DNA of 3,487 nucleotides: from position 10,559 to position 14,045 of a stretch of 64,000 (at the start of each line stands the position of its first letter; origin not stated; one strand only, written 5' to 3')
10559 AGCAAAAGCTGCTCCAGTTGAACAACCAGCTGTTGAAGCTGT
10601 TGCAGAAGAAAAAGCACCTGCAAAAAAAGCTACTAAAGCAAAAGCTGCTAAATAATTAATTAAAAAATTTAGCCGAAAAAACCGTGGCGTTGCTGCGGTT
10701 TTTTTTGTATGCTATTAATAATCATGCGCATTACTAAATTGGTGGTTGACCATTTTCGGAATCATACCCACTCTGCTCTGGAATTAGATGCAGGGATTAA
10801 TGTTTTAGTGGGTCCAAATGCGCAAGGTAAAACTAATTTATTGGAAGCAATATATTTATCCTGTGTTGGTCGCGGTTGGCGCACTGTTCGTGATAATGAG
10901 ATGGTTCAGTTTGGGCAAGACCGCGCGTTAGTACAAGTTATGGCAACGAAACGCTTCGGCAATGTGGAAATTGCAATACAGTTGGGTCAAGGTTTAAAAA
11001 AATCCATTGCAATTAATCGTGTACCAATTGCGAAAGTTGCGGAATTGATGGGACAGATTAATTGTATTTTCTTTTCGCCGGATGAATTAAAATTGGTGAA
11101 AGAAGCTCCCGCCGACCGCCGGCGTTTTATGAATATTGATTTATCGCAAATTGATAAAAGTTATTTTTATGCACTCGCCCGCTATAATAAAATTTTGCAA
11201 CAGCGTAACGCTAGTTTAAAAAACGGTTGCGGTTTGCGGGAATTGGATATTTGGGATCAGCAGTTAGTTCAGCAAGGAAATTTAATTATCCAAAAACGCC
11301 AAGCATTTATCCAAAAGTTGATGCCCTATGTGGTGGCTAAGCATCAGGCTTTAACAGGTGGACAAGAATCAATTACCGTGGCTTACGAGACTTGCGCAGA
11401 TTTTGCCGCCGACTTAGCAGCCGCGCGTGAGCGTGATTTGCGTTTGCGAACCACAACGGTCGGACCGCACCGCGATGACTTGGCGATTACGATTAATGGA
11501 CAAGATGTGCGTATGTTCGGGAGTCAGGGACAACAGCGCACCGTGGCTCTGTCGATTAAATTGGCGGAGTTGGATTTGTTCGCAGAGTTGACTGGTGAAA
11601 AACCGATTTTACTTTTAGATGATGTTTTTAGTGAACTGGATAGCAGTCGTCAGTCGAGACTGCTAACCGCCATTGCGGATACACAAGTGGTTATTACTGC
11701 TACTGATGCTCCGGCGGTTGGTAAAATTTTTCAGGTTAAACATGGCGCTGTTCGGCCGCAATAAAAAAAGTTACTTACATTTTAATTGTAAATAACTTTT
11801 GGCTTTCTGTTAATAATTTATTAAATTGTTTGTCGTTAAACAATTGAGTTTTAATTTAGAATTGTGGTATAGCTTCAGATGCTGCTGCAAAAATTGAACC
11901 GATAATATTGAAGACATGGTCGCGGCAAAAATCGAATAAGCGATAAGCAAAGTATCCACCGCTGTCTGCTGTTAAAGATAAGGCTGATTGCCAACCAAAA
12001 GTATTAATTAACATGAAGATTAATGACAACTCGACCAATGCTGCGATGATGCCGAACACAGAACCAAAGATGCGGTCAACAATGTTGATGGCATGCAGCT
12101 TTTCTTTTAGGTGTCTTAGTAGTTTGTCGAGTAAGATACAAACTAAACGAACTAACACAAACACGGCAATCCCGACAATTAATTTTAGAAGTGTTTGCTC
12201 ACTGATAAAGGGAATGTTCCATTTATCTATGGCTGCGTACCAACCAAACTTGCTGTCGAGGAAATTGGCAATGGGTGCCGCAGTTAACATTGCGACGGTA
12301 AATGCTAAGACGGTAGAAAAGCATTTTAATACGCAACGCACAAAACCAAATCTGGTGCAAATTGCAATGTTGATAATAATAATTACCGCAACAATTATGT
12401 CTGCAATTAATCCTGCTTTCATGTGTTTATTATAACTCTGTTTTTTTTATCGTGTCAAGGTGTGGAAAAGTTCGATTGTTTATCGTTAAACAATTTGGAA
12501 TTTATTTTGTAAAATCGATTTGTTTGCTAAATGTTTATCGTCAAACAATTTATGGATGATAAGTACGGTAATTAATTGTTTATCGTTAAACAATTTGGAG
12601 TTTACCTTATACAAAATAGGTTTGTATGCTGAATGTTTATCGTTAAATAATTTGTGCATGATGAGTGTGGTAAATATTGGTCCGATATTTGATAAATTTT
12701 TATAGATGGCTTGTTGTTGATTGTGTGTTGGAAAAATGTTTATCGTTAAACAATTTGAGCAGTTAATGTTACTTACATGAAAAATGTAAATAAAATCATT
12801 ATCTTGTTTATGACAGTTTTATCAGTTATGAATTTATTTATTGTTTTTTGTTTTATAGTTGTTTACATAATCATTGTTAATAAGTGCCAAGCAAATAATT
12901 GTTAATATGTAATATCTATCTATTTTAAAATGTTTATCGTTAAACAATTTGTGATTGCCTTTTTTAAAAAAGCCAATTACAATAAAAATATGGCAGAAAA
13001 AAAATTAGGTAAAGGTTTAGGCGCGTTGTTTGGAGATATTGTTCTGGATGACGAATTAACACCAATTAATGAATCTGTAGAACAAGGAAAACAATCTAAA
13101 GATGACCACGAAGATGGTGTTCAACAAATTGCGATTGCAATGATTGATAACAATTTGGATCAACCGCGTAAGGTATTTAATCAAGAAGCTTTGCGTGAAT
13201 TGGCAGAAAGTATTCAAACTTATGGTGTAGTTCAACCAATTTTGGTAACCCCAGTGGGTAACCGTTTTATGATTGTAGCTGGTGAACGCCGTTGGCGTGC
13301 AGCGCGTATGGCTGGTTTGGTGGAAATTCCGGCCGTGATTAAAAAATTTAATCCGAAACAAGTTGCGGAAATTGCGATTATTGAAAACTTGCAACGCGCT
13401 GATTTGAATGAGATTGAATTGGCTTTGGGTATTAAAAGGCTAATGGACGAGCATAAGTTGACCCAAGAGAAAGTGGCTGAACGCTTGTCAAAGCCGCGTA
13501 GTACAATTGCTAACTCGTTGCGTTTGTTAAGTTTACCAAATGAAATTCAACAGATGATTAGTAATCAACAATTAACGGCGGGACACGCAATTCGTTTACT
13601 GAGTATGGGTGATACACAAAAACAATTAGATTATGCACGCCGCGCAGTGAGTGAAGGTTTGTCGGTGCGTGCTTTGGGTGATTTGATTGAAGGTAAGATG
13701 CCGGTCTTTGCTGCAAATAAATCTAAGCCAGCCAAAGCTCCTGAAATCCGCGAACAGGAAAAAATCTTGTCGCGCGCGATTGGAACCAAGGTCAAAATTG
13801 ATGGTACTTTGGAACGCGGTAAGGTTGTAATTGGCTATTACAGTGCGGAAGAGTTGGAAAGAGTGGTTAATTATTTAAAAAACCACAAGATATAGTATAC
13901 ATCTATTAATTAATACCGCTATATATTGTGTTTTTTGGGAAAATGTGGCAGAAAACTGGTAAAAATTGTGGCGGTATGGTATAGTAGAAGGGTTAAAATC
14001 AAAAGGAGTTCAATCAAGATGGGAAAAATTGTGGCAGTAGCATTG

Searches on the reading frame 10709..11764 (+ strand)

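Call 71: search_protein_families(library=pfam, proteins=[window:10709-11764:+], max_evalue=0.001)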
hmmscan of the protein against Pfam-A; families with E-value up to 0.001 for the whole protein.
window:10709-11764:+ (351 aa): 4 families
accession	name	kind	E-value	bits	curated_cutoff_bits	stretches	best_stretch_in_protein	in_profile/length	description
PF02463.25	SMC_N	-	8.4e-16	58.5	40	1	8-334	2-199/220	RecF/RecN/SMC N terminal domain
PF13476.12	AAA_23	-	1.1e-08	36.4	27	1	10-102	1-69/201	AAA domain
PF13304.12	AAA_21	-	2.1e-08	35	27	1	30-50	1-21/304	AAA domain, putative AbiEii toxin, Type IV TA system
PF13175.12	AAA_15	-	5.5e-07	30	32.1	1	6-50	1-45/374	AAA ATPase domain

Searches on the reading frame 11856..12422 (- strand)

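Call 71: search_protein_families(library=pfam, proteins=[window:11856-12422:-], max_evalue=0.001)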
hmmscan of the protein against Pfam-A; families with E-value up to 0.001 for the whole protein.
window:11856-12422:- (188 aa): 1 family
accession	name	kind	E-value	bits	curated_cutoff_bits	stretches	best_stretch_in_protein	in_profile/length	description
PF02674.22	Colicin_V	-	8.1e-19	68.5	29.3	1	8-147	2-126/144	Colicin V production protein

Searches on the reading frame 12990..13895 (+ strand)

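Call 71: search_protein_families(library=pfam, proteins=[window:12990-13895:+], max_evalue=0.001)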
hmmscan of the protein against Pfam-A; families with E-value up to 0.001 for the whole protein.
window:12990-13895:+ (301 aa): 4 families
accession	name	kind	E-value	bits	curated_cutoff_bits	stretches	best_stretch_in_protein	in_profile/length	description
PF02195.25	ParB_N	-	1.3e-31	108.9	26.3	1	44-135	3-95/95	ParB N-terminal domain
PF17762.8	HTH_ParB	-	4.3e-31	107.5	22.6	1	138-234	2-98/102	ParB HTH domain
PF23552.2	ParB_C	-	5.1e-08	32.7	23.8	1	249-296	1-49/50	ParB dimerisation domain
PF01381.28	HTH_3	-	0.00027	21.3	23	0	148-174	1-27/55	Helix-turn-helix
